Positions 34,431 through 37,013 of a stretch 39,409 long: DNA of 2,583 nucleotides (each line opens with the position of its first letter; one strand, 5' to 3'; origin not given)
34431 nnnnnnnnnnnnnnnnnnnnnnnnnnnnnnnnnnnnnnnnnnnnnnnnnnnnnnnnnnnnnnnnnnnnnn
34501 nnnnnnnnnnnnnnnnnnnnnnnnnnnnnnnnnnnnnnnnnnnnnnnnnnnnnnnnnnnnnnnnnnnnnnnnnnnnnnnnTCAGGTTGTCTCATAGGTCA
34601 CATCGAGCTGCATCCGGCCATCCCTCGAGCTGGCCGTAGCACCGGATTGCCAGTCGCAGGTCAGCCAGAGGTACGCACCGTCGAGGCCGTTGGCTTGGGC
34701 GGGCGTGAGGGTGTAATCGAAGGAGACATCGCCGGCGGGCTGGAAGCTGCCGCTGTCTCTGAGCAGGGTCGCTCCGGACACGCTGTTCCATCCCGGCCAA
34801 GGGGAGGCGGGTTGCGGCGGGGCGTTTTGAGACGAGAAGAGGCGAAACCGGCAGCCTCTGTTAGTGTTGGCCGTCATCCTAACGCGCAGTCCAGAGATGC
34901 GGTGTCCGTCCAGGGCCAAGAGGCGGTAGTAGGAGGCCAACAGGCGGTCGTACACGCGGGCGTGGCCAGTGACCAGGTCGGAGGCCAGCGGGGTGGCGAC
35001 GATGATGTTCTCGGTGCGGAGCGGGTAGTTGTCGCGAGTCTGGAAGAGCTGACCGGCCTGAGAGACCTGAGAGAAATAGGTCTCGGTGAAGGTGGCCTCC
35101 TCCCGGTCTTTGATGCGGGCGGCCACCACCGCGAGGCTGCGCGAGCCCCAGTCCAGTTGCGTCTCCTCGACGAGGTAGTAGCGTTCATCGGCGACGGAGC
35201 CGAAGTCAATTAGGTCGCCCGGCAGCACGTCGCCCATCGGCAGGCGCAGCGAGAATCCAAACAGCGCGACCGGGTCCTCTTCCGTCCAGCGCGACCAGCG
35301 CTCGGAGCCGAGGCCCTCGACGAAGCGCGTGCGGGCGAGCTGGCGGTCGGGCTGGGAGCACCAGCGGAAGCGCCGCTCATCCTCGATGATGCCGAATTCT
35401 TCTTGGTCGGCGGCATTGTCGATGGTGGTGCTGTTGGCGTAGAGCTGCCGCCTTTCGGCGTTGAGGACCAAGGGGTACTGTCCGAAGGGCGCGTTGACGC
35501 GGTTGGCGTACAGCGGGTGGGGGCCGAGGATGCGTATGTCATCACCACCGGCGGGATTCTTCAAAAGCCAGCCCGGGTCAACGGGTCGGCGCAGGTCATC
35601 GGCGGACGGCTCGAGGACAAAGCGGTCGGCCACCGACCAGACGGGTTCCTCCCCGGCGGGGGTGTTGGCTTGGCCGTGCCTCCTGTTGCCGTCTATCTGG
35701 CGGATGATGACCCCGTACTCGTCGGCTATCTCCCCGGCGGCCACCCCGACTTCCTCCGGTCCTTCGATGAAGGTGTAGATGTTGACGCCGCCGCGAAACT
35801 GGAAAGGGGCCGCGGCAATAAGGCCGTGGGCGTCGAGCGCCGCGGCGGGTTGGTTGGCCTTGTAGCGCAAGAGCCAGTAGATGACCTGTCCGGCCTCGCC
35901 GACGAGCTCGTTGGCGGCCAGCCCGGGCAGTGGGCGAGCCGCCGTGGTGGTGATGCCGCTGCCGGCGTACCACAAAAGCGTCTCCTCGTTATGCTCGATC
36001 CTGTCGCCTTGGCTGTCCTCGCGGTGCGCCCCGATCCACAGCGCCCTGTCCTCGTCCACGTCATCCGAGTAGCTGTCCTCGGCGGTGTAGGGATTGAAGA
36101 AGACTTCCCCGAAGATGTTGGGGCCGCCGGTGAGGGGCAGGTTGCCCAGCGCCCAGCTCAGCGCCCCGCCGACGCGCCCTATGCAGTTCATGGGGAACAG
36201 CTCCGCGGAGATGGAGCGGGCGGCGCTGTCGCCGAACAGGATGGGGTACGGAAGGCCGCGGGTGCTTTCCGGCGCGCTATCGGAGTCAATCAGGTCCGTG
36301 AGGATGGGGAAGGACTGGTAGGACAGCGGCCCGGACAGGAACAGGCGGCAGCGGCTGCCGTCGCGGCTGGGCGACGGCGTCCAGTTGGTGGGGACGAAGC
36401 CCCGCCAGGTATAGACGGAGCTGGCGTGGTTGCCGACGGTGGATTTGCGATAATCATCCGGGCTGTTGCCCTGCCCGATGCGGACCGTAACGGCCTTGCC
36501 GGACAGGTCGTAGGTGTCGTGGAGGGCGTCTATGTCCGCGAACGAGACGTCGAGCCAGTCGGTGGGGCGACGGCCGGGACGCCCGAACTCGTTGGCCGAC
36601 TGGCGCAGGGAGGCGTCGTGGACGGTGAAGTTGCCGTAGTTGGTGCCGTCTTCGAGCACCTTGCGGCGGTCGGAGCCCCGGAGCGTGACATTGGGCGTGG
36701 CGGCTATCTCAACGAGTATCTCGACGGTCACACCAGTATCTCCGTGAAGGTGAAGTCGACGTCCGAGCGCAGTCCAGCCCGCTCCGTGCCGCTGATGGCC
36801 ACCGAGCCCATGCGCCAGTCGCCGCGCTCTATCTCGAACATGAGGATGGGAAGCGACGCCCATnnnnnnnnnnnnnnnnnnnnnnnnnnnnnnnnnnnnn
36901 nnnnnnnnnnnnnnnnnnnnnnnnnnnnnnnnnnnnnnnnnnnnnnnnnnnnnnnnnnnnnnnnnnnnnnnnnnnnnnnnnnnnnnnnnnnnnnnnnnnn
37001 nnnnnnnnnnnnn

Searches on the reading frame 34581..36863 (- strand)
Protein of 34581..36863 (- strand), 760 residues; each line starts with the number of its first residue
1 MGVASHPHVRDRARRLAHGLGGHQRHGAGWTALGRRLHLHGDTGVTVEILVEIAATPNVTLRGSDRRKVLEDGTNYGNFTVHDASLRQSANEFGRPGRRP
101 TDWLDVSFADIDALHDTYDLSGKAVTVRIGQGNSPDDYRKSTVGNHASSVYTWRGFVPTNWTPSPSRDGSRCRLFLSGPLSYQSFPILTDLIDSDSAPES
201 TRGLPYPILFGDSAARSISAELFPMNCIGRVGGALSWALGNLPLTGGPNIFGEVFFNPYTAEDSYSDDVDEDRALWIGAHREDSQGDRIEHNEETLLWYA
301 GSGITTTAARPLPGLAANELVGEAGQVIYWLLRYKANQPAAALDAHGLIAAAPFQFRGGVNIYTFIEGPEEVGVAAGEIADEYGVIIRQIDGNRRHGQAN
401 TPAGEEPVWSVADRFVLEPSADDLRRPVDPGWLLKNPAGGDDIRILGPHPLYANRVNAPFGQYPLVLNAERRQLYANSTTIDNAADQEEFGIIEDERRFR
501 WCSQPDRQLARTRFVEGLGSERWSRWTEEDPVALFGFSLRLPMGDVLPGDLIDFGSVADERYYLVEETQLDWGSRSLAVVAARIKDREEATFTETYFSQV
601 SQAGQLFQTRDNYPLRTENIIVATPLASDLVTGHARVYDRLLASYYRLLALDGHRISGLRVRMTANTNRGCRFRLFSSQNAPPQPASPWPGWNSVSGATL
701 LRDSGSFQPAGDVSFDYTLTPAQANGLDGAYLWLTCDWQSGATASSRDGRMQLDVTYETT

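Call 10: search_protein_families(library=phrogs, proteins=[window:34581-36863:-], max_evalue=0.001)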
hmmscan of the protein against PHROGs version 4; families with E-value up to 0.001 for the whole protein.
window:34581-36863:- (760 aa): 0 families

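Call 95: search_protein_families(library=pfam, proteins=[window:34581-36863:-], max_evalue=0.05)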
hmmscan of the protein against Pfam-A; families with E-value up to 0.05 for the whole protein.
window:34581-36863:- (760 aa): 1 family
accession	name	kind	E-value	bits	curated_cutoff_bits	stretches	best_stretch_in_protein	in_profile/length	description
PF25656.1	DUF7945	-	0.045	14.4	27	0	552-600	32-79/123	Domain of unknown function (DUF7945)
